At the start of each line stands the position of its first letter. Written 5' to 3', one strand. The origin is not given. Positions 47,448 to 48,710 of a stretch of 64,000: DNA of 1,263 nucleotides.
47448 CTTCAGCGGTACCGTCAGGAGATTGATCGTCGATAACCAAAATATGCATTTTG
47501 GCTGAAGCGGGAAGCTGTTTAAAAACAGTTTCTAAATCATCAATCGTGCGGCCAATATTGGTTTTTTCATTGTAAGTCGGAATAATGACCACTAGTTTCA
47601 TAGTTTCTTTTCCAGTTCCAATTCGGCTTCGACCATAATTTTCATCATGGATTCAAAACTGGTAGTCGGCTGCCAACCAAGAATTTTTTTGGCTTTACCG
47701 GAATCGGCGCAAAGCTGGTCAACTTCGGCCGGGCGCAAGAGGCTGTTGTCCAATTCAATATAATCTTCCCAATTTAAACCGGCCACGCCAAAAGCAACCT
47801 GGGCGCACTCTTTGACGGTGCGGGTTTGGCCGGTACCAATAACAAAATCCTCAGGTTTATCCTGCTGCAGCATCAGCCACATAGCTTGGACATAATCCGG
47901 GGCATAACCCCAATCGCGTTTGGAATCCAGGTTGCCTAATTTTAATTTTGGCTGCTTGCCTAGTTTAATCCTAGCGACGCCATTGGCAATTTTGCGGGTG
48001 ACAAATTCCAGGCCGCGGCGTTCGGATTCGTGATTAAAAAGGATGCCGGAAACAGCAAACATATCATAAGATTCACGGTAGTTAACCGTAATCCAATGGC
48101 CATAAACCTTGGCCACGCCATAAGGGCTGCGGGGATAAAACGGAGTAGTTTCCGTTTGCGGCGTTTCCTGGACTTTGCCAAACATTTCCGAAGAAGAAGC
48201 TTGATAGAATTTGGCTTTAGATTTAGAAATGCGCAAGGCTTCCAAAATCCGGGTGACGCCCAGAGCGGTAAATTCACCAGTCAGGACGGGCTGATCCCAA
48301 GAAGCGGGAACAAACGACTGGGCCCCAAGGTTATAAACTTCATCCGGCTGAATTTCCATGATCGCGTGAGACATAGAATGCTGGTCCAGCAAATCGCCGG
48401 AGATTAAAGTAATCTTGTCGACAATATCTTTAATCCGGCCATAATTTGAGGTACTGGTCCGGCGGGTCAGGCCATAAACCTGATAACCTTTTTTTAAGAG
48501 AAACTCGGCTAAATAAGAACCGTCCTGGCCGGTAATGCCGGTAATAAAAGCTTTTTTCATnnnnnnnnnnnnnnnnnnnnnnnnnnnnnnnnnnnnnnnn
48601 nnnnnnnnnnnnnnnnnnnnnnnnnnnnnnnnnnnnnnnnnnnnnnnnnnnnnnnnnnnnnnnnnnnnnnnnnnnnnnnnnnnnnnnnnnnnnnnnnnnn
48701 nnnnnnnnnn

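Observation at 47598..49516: Tandem Gmd paralogs; the upstream copy has lost the dehydratase Glu (SSSE becomes TSAK)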

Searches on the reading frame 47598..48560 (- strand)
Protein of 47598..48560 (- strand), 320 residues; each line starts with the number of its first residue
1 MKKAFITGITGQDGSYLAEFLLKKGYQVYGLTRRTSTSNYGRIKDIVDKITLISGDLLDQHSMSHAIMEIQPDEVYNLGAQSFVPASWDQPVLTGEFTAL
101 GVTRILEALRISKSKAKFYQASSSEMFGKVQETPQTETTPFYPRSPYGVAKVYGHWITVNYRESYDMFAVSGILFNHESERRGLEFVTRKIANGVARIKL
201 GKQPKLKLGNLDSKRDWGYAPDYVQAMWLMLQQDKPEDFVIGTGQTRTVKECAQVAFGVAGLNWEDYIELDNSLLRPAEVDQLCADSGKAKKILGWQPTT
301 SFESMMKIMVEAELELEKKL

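Call 5: search_protein_families(library=pfam, proteins=[window:47598-48560:-])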
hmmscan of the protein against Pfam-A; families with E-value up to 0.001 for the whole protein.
window:47598-48560:- (320 aa): 4 families
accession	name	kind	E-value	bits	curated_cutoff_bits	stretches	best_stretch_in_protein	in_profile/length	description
PF16363.11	GDP_Man_Dehyd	-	8.4e-131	436.8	27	1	5-309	1-332/332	GDP-mannose 4,6 dehydratase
PF01370.27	Epimerase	-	2.6e-72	243.6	20.9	1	5-242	2-240/240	NAD dependent epimerase/dehydratase family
PF04321.23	RmlD_sub_bind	-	4e-09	36.4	27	1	4-173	3-151/287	RmlD substrate binding domain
PF05368.20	NmrA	-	1.5e-05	25.2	27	1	3-68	4-68/298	NmrA-like family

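Call 6: search_protein_families(library=ncbifam, proteins=[window:47598-48560:-])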
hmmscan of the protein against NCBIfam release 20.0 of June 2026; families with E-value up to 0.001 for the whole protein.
window:47598-48560:- (320 aa): 17 families
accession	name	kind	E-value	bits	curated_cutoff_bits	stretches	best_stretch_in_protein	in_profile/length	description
TIGR01472.1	gmd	equivalog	4.4e-127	424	415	1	2-315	1-340/342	GDP-mannose 4,6-dehydratase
TIGR04180.1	EDH_00030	hypoth_equivalog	1.8e-32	112.6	475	1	5-300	2-296/297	NAD-dependent 4,6-dehydratase LegB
TIGR01181.1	dTDP_gluc_dehyt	equivalog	1.4e-31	109.8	365.1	1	4-311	2-309/321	dTDP-glucose 4,6-dehydratase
TIGR02622.1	CDP_4_6_dhtase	equivalog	2.4e-22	79.6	278.45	1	2-165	5-172/352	CDP-glucose 4,6-dehydratase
TIGR01179.1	galE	equivalog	7.7e-21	74.3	262.3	1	5-308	3-320/332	UDP-glucose 4-epimerase GalE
NF007582.0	PRK10217.1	equivalog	1.6e-16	60.4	698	1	1-312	1-330/355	dTDP-glucose 4,6-dehydratase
NF007490.0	PRK10084.1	subfamily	7.2e-12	44.9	649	1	3-314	2-335/361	dTDP-glucose 4,6-dehydratase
NF007956.0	PRK10675.1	subfamily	2.5e-08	33.5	394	1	4-157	3-159/338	UDP-glucose 4-epimerase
NF043036.1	ErythonDh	equivalog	4.5e-08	32.6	325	1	4-161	3-163/321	D-erythronate dehydrogenase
NF011728.1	PRK15181.1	equivalog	1.7e-07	30.6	760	1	2-228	16-246/348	Vi polysaccharide biosynthesis UDP-N-acetylglucosaminuronic acid C-4 epimerase TviC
TIGR02197.1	heptose_epim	equivalog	4.8e-07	29.2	274.6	1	6-269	3-270/316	ADP-glyceromanno-heptose 6-epimerase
TIGR03466.1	HpnA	hypoth_equivalog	1.6e-06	27.3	367.65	1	3-144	2-135/327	hopanoid-associated sugar epimerase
NF052578.1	StrlDmthSdmBMthl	equivalog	2.4e-05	24.2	600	1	5-165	4-152/328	sterol demethylase protein SdmB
NF042423.1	oxyalk_red_Shew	equivalog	3.3e-05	23.1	580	1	2-142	9-138/331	2-alkyl-3-oxoalkanoate reductase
NF049977.1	KDhSphingRedKdsR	equivalog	6.6e-05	22.4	400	1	5-71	7-66/267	3-ketodihydrosphingosine reductase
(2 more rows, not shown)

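Call 36: search_solved_structures(query=window:47598-48560:-, show_alignments=0, max_evalue=1e-15)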
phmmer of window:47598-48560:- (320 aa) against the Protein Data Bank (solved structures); distinct sequences matched with E-value up to 1e-15: 20.
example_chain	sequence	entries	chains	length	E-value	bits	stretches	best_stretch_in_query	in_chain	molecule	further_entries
1rpn_A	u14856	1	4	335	9.3e-123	412.6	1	2-315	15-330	GDP-mannose 4,6-dehydratase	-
2z1m_A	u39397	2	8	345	7.4e-118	396.5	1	2-315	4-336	GDP-D-mannose dehydratase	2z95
1n7g_A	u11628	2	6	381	1.2e-110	372.8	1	2-319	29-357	GDP-D-mannose-4,6-dehydratase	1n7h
5uzh_A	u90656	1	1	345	4.9e-106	357.7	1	2-316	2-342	NafoA.00085.b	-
6gpj_A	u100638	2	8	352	9.8e-102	343.6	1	4-317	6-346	GDP-mannose 4,6 dehydratase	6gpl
5in4_A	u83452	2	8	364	1.2e-101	343.3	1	4-317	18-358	GDP-mannose 4,6 dehydratase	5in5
1t2a_A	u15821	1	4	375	1.3e-101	343.2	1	4-317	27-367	GDP-mannose 4,6 dehydratase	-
7kf3_A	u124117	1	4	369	1.5e-101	343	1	2-314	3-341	GDP-mannose 4,6-dehydratase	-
6gpk_A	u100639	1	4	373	3.4e-101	341.8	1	4-317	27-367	GDP-mannose 4,6 dehydratase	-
6q94_B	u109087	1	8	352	3.5e-101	341.7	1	4-317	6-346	GDP-mannose 4,6 dehydratase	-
1db3_A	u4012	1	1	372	3.1e-99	335.4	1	2-262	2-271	GDP-MANNOSE 4,6-DEHYDRATASE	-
2pk3_A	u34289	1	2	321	1.6e-37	132.7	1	3-306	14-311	GDP-6-deoxy-D-lyxo-4-hexulose reductase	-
7us5_A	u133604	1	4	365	1.1e-31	113.6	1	2-309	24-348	GDP-D-GLYCERO-D-MANNO-HEPTOSE 4,6-DEHYDRATASE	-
2hun_A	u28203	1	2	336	2.5e-22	82.8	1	3-311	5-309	336aa long hypothetical dTDP-glucose 4,6-dehydratase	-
4lw8_A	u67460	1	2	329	3.4e-20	75.8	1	2-312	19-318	Putative epimerase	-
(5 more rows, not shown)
